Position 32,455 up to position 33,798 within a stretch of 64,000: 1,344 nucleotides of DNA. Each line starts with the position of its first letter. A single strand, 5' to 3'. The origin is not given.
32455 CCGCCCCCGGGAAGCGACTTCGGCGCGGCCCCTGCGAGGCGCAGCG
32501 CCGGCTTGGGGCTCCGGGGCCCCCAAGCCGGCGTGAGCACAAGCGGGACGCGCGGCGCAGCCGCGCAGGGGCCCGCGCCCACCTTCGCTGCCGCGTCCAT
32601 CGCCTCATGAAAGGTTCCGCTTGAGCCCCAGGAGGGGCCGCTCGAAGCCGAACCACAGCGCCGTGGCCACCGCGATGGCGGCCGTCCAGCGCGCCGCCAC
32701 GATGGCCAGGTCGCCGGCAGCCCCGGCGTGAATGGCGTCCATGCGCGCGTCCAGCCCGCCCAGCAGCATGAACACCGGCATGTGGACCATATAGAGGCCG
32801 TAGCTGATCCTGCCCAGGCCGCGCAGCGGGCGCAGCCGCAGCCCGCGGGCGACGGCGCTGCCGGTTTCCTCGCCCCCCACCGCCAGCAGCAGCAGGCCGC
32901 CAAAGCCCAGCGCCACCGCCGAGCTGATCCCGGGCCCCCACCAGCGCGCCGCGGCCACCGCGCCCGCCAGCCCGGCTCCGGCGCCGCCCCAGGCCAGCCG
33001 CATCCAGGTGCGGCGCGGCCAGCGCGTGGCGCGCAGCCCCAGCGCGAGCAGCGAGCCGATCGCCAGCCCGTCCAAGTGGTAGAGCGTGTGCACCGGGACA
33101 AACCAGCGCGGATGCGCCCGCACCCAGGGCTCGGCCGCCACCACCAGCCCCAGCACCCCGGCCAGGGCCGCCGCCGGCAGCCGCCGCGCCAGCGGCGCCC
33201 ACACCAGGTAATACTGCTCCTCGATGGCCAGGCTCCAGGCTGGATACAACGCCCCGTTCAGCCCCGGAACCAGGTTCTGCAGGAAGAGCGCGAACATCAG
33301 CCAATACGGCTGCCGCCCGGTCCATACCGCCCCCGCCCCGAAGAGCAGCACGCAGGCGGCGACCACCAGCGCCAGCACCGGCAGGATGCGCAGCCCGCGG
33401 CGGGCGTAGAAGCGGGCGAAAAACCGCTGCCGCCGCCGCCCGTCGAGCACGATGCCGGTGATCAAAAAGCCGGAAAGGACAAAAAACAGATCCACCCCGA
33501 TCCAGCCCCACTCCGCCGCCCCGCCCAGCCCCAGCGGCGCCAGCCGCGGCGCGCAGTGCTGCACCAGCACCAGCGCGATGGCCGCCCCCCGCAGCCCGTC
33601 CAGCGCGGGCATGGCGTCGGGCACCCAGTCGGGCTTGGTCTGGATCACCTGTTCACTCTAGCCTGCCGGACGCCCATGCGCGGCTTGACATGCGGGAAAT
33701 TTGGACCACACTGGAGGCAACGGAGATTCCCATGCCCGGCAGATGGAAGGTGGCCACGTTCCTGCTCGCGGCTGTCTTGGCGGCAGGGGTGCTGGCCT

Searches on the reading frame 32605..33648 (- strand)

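Call 10: search_protein_families(library=pfam, proteins=[window:32605-33648:-], max_evalue=0.01)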
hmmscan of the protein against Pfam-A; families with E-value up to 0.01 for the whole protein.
window:32605-33648:- (347 aa): 1 family
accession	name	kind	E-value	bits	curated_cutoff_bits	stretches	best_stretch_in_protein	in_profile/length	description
PF01757.29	Acyl_transf_3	-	7.7e-26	91.4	31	1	15-303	3-300/326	Acyltransferase domain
